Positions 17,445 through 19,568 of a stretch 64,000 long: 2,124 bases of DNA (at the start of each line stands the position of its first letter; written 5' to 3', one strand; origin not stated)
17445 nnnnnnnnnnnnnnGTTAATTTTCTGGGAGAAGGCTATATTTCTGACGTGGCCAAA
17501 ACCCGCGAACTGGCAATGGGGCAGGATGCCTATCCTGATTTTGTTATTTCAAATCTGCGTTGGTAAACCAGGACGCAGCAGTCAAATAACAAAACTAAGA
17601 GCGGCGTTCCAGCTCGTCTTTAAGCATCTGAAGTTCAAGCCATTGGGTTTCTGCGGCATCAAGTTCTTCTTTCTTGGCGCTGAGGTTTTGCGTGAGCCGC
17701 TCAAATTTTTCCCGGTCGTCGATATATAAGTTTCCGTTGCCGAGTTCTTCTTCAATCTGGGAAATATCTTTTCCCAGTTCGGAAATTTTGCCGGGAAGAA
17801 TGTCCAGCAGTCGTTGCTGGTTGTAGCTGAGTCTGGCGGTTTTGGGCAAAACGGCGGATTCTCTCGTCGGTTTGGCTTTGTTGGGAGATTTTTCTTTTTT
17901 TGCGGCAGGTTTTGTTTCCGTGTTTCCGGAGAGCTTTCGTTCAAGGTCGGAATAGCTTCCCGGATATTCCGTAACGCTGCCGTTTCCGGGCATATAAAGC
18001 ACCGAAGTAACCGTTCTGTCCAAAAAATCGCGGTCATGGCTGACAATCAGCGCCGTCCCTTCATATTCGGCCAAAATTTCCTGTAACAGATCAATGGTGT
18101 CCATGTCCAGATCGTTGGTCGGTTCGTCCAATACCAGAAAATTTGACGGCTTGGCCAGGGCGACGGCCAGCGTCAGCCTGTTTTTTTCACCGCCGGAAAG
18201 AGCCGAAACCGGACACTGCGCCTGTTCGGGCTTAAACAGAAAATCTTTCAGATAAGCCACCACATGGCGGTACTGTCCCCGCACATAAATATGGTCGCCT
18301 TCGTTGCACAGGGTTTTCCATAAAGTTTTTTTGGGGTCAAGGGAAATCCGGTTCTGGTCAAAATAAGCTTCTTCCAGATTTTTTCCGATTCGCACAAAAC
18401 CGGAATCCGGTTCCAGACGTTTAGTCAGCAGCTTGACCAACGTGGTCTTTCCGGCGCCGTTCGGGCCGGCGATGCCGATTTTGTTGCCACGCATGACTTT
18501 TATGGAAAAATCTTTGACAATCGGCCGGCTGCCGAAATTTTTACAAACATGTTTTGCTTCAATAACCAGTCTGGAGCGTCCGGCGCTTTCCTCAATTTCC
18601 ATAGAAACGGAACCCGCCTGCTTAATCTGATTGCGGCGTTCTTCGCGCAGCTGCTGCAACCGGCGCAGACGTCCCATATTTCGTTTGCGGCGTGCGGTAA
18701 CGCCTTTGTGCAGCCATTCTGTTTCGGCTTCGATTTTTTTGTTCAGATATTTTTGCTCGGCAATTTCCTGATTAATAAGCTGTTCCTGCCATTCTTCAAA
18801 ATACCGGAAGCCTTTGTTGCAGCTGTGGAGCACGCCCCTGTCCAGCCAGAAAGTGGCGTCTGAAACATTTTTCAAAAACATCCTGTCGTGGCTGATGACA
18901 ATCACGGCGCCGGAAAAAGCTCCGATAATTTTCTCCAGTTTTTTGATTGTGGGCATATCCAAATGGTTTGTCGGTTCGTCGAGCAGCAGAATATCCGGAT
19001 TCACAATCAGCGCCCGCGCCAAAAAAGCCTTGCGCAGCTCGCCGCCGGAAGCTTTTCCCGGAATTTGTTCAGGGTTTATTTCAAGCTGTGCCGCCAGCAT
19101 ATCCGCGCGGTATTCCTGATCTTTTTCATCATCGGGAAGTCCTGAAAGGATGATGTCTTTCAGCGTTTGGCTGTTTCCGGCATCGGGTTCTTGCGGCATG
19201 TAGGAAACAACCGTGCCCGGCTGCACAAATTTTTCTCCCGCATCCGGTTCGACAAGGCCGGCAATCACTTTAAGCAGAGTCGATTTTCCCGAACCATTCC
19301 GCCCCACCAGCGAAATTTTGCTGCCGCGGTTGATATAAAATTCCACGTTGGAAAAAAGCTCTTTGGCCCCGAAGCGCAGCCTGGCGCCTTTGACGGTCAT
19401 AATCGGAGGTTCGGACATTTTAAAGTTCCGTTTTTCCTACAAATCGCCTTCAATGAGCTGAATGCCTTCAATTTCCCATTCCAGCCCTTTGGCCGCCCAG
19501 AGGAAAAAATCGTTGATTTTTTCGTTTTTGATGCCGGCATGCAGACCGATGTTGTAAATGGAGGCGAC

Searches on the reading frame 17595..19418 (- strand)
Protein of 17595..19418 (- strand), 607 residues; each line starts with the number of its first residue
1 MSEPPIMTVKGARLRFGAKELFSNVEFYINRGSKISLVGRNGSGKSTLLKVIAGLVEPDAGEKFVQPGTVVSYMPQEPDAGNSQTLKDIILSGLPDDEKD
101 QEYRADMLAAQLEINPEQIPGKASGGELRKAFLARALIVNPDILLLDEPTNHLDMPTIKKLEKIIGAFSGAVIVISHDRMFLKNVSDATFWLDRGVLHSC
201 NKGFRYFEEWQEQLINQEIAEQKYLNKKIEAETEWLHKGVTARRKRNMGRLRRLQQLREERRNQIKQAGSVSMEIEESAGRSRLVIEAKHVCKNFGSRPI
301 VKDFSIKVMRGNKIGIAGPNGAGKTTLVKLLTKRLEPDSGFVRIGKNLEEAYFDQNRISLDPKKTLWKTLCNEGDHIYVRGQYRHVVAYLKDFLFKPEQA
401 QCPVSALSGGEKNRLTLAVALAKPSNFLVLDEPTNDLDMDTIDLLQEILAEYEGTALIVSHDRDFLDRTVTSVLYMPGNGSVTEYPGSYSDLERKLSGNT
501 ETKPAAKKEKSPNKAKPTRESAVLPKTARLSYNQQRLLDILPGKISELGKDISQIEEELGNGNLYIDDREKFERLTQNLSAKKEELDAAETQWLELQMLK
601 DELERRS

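Call 51: search_protein_families(library=pfam, proteins=[window:17595-19418:-], max_evalue=0.001)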
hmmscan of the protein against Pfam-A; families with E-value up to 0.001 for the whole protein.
window:17595-19418:- (607 aa): 22 families
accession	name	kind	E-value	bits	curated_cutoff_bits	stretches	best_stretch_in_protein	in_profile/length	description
PF00005.33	ABC_tran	-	4.1e-49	167.1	25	2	23-151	2-137/137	ABC transporter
PF13304.12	AAA_21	-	8.8e-18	65.8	27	1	37-56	4-35/304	AAA domain, putative AbiEii toxin, Type IV TA system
PF16326.10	ABC_tran_CTD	-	1.2e-14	54.7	32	1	529-597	1-68/69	ABC transporter C-terminal domain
PF02463.25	SMC_N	-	1.7e-13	51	40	1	388-469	125-205/220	RecF/RecN/SMC N terminal domain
PF13555.12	AAA_29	-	1.8e-08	34.4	27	1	22-59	12-49/61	P-loop containing region of AAA domain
PF13191.12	AAA_16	-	2.9e-08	34.8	32.6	0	316-451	29-158/167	AAA ATPase domain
PF13401.12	AAA_22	-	8.1e-07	29.8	27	0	316-341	10-36/130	AAA domain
PF13175.12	AAA_15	-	1.6e-06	28.4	32.1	0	34-59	25-50/374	AAA ATPase domain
PF05729.18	NACHT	-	9.8e-06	25.9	26.7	0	35-105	3-73/167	NACHT domain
PF03308.22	MeaB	-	1.2e-05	24.9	23.1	0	285-335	7-57/273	Methylmalonyl Co-A mutase-associated GTPase MeaB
PF13476.12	AAA_23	-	1.5e-05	26.2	27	0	293-331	5-39/201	AAA domain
PF00006.31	ATP-synt_ab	-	7.2e-05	23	29.5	0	303-346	6-51/213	ATP synthase alpha/beta family, nucleotide-binding domain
PF13238.12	AAA_18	-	7.7e-05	23.6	29.4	0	314-341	1-25/128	AAA domain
PF13521.12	AAA_28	-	9.5e-05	23.1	27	0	313-334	1-22/164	AAA domain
PF00004.35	AAA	-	0.00022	22.1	21.2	0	316-336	3-23/131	ATPase family associated with various cellular activities (AAA)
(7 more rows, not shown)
